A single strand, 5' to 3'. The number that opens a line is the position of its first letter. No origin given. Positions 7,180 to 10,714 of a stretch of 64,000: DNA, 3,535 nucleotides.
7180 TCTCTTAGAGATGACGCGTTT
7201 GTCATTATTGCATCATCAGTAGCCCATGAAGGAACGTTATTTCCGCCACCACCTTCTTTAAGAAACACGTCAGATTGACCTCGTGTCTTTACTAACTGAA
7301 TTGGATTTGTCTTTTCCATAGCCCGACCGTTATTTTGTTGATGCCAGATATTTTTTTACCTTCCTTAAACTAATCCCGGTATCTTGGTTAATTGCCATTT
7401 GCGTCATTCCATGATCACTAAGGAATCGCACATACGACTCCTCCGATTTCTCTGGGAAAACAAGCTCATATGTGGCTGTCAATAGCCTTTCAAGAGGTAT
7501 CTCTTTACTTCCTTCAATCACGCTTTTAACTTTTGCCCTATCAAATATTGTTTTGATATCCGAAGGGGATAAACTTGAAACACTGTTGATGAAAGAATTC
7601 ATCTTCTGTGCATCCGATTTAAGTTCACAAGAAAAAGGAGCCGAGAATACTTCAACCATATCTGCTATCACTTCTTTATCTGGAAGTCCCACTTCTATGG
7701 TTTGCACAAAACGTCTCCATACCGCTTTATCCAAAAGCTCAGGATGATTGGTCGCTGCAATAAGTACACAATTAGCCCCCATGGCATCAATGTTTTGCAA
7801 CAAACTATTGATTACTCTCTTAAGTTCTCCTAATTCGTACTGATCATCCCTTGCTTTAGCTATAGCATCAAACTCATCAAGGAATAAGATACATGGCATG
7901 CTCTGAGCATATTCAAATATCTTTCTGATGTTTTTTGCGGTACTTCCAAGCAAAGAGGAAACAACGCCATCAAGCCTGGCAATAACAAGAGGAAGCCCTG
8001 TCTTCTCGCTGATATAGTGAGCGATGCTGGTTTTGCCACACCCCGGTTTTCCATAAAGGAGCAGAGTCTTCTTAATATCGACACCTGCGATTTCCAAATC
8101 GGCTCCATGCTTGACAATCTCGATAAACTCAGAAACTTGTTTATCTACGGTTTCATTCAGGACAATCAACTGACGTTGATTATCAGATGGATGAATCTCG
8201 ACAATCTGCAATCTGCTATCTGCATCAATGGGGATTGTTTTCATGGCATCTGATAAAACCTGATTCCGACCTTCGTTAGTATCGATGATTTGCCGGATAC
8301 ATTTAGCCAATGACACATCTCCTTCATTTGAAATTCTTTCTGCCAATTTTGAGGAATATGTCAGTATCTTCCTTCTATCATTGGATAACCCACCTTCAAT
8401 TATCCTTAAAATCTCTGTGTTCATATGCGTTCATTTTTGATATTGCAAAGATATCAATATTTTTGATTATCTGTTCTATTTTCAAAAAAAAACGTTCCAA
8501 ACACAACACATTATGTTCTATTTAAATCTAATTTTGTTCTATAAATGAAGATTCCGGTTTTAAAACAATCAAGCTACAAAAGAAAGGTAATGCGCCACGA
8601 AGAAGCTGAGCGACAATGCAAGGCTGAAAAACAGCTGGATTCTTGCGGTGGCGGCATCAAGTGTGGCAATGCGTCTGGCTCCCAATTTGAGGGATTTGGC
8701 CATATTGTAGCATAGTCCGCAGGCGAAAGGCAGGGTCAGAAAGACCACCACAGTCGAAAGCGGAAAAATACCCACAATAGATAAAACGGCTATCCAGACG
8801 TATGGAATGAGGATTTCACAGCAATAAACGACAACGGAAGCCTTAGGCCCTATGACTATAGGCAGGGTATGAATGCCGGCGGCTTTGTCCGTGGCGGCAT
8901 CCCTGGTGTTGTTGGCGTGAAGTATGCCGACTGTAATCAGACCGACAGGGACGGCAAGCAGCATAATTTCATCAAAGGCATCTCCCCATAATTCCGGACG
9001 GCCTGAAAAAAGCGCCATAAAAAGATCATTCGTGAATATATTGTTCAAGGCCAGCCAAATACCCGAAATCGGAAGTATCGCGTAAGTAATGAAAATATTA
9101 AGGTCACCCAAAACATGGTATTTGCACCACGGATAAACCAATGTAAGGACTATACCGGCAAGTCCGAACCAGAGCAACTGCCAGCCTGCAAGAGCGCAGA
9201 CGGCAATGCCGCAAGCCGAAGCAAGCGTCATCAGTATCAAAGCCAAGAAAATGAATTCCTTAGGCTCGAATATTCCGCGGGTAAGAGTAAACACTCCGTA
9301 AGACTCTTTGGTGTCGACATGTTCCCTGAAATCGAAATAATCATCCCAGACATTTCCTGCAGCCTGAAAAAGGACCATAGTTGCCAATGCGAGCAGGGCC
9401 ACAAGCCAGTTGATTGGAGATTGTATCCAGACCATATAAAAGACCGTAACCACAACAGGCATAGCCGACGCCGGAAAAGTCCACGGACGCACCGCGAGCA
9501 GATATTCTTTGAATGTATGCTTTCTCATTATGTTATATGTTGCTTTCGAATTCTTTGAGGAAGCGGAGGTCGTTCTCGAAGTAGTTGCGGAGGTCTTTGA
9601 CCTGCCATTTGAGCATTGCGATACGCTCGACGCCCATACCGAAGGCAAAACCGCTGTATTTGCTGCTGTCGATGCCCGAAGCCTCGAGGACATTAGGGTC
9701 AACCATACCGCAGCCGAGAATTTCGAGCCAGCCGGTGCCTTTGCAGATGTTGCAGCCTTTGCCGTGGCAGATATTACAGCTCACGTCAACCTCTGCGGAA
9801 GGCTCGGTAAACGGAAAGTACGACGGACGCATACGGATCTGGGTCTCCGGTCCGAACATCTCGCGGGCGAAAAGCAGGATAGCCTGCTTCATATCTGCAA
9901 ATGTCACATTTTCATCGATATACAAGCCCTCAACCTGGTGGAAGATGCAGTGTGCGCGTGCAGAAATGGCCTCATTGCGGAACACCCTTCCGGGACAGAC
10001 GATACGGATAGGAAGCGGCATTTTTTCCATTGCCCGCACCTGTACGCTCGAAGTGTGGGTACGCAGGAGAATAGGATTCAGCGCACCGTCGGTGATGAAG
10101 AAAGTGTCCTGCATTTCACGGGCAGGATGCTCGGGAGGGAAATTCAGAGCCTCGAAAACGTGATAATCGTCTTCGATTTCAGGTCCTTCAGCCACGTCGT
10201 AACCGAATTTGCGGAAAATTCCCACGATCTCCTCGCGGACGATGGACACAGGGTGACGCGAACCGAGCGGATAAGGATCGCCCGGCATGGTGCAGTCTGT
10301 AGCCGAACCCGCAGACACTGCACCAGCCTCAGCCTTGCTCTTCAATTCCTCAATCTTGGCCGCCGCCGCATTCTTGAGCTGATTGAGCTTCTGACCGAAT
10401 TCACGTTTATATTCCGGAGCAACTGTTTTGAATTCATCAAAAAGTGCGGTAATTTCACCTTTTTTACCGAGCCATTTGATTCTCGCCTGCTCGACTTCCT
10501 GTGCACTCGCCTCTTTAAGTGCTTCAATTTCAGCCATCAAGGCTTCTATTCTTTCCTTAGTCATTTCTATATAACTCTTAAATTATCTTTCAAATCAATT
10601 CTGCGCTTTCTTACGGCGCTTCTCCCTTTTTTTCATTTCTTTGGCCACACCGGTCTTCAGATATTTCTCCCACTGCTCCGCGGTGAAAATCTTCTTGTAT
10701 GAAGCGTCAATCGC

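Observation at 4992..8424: AAA+ ATPase plus cytoplasmic S8 subtilase operon (IetAS-like candidate anti-phage system)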

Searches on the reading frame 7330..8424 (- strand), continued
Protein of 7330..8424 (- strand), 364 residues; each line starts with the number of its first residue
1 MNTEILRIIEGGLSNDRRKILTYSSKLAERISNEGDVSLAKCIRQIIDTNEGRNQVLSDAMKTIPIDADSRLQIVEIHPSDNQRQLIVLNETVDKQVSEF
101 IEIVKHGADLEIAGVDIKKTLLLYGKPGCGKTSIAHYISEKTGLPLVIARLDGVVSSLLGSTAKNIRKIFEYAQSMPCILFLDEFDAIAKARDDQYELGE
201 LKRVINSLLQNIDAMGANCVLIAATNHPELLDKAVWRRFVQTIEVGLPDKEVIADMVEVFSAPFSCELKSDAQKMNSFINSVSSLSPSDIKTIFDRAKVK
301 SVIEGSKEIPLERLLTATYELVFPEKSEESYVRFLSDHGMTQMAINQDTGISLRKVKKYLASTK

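Call 78: search_protein_families(library=padloc, alignment_id=A4, max_evalue=0.00001)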
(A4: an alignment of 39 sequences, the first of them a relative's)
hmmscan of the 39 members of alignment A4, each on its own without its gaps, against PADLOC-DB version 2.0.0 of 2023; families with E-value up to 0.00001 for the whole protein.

A. member 1, L118:125-1120:- (332 aa): 0 families

B. families by the number of members that match (of 39 scanned): 221 families (the first 25 are shown)
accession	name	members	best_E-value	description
PDLC02335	AbiLi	2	8e-81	AbiLi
PDLC02980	AriA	2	4.1e-26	-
PDLC00289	PtuA1|PtuA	2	1.5e-21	AAA ATPase domain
PDLC00271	PtuA1|PtuA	2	1.7e-16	AAA ATPase domain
PDLC04135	mad3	2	4.2e-16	mads_3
PDLC04178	HEC-01A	2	5.4e-16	-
PDLC02915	ATPase-Toprim_I-B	2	6.3e-14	-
PDLC04182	HEC-01A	2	2.4e-13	-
PDLC03878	NsnB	2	2.8e-13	-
PDLC04176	HEC-01A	2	3e-13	-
PDLC04180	HEC-01A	2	1e-12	-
PDLC02981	AriAB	2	1.4e-11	-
PDLC04389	PDC-M07A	2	2.9e-11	-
PDLC04391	PDC-M07A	2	4.5e-11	-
PDLC04393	PDC-M07A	2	8.4e-11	-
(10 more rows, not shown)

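Call 79: search_protein_families(library=pfam, alignment_id=A4, max_evalue=0.00001)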
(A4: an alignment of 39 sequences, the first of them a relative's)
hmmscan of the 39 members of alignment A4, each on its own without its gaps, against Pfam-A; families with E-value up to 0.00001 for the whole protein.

A. member 1, L118:125-1120:- (332 aa): 1 family
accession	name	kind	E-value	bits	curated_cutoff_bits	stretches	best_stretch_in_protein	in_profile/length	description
PF01032.23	FecCD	-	8.8e-79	265.2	26.5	1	15-326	2-311/311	FecCD transport family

B. families by the number of members that match (of 39 scanned): 37 families (the first 25 are shown)
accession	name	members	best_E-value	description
PF01032.23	FecCD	2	8.8e-79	FecCD transport family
PF03432.20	Relaxase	2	6.7e-40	MobA/VirD2-like, nuclease domain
PF13304.12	AAA_21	2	3.1e-27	AAA domain, putative AbiEii toxin, Type IV TA system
PF13351.11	DUF4099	2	7.4e-15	Protein of unknown function (DUF4099)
PF00121.24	TIM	1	8.2e-94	Triosephosphate isomerase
PF02646.22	RmuC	1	1.3e-81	RmuC family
PF00145.23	DNA_methylase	1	7.4e-65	C-5 cytosine-specific DNA methylase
PF19898.4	DUF6371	1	3.2e-56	Domain of unknown function (DUF6371)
PF07804.18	HipA_C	1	4.1e-52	HipA-like C-terminal domain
PF00589.27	Phage_integrase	1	1.7e-43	Phage integrase family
PF00817.25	IMS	1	2.4e-43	impB/mucB/samB family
PF13589.12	HATPase_c_3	1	3.1e-37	Histidine kinase-, DNA gyrase B-, and HSP90-like ATPase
PF18818.7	MPTase-PolyVal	1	1.9e-35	Zincin-like metallopeptidase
PF13707.11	RloB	1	9.7e-26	RloB-like protein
PF11799.13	IMS_C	1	1e-25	impB/mucB/samB family C-terminal domain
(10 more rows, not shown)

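Call 80: search_protein_families(library=pfam, alignment_id=A3, max_evalue=0.05)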
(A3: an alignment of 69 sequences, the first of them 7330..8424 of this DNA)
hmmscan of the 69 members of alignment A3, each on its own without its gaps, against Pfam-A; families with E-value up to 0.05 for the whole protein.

A. member 1, window:7330-8424:- (364 aa): 17 families
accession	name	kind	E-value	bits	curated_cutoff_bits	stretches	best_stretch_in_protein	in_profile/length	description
PF00004.35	AAA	-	1.7e-32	113.1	21.2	1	121-246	1-130/131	ATPase family associated with various cellular activities (AAA)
PF07728.20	AAA_5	-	0.00016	22.1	22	1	121-239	2-139/139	AAA domain (dynein-related subfamily)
PF13238.12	AAA_18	-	0.00029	21.7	29.4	1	122-230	2-86/128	AAA domain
PF13207.12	AAA_17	-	0.0026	18.5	27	0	124-147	1-24/136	AAA domain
PF05729.18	NACHT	-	0.0028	17.9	26.7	0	120-140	2-22/167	NACHT domain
PF05673.19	DUF815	-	0.0034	17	23.8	1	120-239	55-163/249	Protein of unknown function (DUF815)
PF06745.19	ATPase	-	0.0035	17.2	26.6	1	114-247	15-151/231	KaiC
PF05496.18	RuvB_N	-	0.0046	17.2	27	1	119-149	34-64/159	Holliday junction DNA helicase RuvB P-loop domain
PF13479.12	AAA_24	-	0.0063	16.8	27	1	118-149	2-29/195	AAA domain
PF24883.2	NPHP3_N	-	0.0064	17.1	24.8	1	119-140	23-44/164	Nephrocystin 3, N-terminal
PF15927.10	Casc1_N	-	0.0085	16.3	28.2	0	270-360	85-172/201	Cancer susceptibility candidate 1 N-terminus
PF20720.3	nSTAND3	-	0.0088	16.2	27.2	1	118-142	17-41/155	Novel STAND NTPase 3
PF13191.12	AAA_16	-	0.012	16.6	32.6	0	120-139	26-45/167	AAA ATPase domain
PF14532.12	Sigma54_activ_2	-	0.017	15.8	25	1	119-198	22-89/138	Sigma-54 interaction domain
PF00910.28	RNA_helicase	-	0.025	15.5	21.5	0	122-142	2-22/105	RNA helicase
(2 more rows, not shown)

B. families by the number of members that match (of 69 scanned): 65 families (the first 25 are shown)
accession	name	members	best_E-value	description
PF00004.35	AAA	69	2.3e-34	ATPase family associated with various cellular activities (AAA)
PF05729.18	NACHT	69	2.7e-06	NACHT domain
PF07728.20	AAA_5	69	1e-05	AAA domain (dynein-related subfamily)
PF05496.18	RuvB_N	69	3.4e-05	Holliday junction DNA helicase RuvB P-loop domain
PF13191.12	AAA_16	68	9.6e-05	AAA ATPase domain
PF24883.2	NPHP3_N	66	0.0004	Nephrocystin 3, N-terminal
PF13238.12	AAA_18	65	0.0002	AAA domain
PF20720.3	nSTAND3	64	5.8e-05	Novel STAND NTPase 3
PF00910.28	RNA_helicase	59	0.0019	RNA helicase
PF13401.12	AAA_22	56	0.0023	AAA domain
PF13207.12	AAA_17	48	0.0016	AAA domain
PF06745.19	ATPase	46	0.00021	KaiC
PF05673.19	DUF815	40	0.00026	Protein of unknown function (DUF815)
PF13479.12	AAA_24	31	0.0028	AAA domain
PF01078.27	Mg_chelatase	29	0.00046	Magnesium chelatase, subunit ChlI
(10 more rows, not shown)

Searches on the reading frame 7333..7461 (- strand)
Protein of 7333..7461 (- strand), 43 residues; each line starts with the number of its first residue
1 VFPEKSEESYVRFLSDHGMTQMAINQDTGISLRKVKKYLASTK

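Call 97: search_solved_structures(query=A7, max_evalue=10, show_alignments=3)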
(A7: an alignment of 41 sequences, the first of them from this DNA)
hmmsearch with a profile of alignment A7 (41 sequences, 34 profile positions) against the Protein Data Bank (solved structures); distinct sequences matched with E-value up to 10: 9.
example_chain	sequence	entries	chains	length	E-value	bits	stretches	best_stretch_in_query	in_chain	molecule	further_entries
8vd6_A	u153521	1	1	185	0.0045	19.9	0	6-23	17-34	CAP REPEAT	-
2x48_A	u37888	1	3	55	0.12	15.3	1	9-31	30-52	CAG38821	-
7zu0_C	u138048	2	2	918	0.42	13.6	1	1-19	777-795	Vacuolar membrane protein PEP3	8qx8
8qb6_A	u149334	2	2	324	0.69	12.9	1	5-20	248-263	Dispersin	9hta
8c8q_F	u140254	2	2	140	0.9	12.5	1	3-20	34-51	Cytochrome c oxidase subunit 6, mitochondrial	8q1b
8jzt_A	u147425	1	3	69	1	12.3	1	11-23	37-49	RNA polymerase sigma factor SigF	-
8woj_A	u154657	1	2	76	1.1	12.2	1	3-18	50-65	RxLR121 effector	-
7ooc_J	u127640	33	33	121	1.4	12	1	8-23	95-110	30S ribosomal protein S11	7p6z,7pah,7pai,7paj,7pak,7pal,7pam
5cxp_A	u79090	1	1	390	1.6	11.7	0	2-13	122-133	Possible xylan degradation enzyme (Glycosyl hydrolase family 30-like domain and Ricin B-li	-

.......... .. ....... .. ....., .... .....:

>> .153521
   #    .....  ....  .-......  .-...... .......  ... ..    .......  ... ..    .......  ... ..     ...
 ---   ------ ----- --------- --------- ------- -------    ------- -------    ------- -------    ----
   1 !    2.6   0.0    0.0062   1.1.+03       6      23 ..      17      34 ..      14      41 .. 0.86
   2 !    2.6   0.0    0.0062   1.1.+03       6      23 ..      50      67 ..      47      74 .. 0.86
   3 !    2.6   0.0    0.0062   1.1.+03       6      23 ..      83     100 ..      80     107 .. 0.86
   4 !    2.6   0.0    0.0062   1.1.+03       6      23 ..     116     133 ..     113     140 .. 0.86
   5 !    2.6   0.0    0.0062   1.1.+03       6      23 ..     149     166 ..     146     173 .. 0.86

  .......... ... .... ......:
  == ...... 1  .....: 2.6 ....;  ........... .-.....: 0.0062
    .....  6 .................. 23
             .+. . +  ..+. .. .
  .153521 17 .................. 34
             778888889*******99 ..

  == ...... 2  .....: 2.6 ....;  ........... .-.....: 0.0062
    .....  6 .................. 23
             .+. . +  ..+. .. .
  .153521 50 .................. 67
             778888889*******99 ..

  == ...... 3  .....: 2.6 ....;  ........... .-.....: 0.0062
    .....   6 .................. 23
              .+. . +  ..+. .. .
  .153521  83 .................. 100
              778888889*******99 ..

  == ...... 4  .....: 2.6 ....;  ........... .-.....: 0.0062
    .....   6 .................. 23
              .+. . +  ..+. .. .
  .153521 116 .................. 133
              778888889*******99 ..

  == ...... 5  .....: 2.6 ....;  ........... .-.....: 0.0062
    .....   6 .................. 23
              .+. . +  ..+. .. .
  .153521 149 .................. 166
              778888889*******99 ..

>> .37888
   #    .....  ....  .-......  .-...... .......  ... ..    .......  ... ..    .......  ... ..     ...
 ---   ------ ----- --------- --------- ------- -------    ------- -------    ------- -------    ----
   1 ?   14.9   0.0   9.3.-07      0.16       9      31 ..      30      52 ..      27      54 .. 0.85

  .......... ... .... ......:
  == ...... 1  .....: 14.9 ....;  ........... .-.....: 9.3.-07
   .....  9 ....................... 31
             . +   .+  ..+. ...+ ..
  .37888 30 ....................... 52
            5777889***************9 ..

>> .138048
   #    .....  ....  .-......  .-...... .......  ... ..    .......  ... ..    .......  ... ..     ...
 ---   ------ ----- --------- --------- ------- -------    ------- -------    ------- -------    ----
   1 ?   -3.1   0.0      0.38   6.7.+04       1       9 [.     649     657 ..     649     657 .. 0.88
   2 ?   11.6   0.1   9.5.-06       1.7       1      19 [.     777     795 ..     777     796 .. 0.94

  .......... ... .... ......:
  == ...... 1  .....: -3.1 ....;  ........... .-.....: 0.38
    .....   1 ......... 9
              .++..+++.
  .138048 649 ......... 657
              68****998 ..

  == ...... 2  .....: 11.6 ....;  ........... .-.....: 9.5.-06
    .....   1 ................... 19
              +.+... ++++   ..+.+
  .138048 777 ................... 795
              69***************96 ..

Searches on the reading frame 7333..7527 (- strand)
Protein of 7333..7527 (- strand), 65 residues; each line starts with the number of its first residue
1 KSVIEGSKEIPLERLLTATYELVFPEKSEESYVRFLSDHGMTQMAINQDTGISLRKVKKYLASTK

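Call 45: search_protein_families(library=pfam, proteins=[window:7333-7527:-], max_evalue=10)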
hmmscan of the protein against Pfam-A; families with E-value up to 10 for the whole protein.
window:7333-7527:- (65 aa): 0 families

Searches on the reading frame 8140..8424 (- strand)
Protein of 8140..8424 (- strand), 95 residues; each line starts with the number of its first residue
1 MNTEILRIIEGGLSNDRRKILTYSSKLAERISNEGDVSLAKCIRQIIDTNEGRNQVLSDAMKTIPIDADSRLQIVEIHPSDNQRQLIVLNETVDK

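Call 45: search_protein_families(library=pfam, proteins=[window:8140-8424:-], max_evalue=10)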
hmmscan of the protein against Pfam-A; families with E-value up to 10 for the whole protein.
window:8140-8424:- (95 aa): 1 family
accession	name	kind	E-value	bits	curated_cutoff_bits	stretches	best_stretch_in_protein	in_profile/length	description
PF16847.10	AvrPtoB_bdg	-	0.085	13.8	27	1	27-82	9-66/91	Avirulence AvrPtoB, BAK1-binding domain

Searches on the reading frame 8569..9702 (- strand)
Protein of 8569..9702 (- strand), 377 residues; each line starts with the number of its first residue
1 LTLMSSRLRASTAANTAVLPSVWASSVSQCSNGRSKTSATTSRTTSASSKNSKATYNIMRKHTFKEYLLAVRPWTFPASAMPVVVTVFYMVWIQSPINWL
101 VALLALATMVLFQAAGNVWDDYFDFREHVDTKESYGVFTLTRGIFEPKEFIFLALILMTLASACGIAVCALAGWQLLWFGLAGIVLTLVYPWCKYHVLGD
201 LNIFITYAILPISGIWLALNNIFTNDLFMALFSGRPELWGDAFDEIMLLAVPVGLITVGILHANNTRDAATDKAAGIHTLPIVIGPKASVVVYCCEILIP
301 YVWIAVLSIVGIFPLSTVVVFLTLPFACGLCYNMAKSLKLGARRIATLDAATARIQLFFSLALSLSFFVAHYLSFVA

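Call 14: search_protein_families(library=ncbifam, proteins=[window:8569-9702:-], max_evalue=0.00001)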
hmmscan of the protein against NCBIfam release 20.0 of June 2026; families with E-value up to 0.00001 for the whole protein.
window:8569-9702:- (377 aa): 12 families
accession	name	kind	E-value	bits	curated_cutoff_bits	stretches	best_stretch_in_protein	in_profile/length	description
NF004751.0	PRK06080.1-3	equivalog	4.7e-36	124.9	264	1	59-368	5-294/296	1,4-dihydroxy-2-naphthoate polyprenyltransferase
NF004749.0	PRK06080.1-1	equivalog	4.8e-35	121.2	277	2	50-190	5-145/311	1,4-dihydroxy-2-naphthoate polyprenyltransferase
NF004617.0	PRK05951.1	equivalog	1.7e-29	102.9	239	2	65-226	15-183/306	prenyltransferase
NF009926.0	PRK13387.1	equivalog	2.6e-24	85.9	316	1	65-332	4-277/317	1,4-dihydroxy-2-naphthoate polyprenyltransferase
NF004752.0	PRK06080.1-4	subfamily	1.4e-20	74.2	289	1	77-327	16-259/300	1,4-dihydroxy-2-naphthoate polyprenyltransferase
NF004753.0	PRK06080.1-5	equivalog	6.3e-20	71.6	555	1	61-371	8-307/312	1,4-dihydroxy-2-naphthoate polyprenyltransferase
NF004750.0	PRK06080.1-2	equivalog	2.3e-19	69.9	346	2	61-228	3-180/301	1,4-dihydroxy-2-naphthoate polyprenyltransferase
TIGR00751.1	menA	equivalog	5.3e-18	65.5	102.15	2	72-217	1-156/284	1,4-dihydroxy-2-naphthoate octaprenyltransferase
TIGR02235.1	menA_cyano-plnt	equivalog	1.5e-11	44.1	225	1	69-367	4-283/285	2-carboxy-1,4-naphthoquinone phytyltransferase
NF004754.0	PRK06080.1-6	equivalog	6.8e-10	38.8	522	1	65-325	10-261/308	1,4-dihydroxy-2-naphthoate polyprenyltransferase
NF009523.0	PRK12884.1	equivalog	4.9e-07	29.2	269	0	82-320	18-231/279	prenyltransferase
NF009521.0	PRK12882.1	equivalog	6.3e-06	25.6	296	0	65-338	6-250/280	geranylgeranylglycerol-phosphate geranylgeranyltransferase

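Call 35: search_protein_families(library=pfam, proteins=[window:8569-9702:-], max_evalue=0.001)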
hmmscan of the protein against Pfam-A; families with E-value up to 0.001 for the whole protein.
window:8569-9702:- (377 aa): 1 family
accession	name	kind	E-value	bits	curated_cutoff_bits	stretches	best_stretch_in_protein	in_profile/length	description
PF01040.23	UbiA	-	2.1e-29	103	34.2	1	84-339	4-233/250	UbiA prenyltransferase family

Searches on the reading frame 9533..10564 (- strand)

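Call 14: search_protein_families(library=ncbifam, proteins=[window:9533-10564:-], max_evalue=0.00001)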
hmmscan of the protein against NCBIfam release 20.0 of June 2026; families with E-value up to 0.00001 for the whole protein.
window:9533-10564:- (343 aa): 5 families
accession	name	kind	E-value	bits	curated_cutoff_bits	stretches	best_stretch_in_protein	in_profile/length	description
TIGR00468.1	pheS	equivalog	1.1e-93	314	237.45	1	40-340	4-323/324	phenylalanine--tRNA ligase subunit alpha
NF003210.0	PRK04172.1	equivalog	7.8e-54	183.3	350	2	165-341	332-493/496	phenylalanine--tRNA ligase subunit alpha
NF051887.1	PheS_related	equivalog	2.7e-34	118.8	300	1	102-339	10-239/349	PheS-related mystery ligase SrmL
TIGR00469.1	pheS_mito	equivalog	2.5e-30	105.5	258.35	2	240-340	256-344/451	phenylalanine--tRNA ligase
TIGR00470.1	sepS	equivalog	5.7e-07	28.3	380.65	1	178-328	200-340/533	O-phosphoserine--tRNA ligase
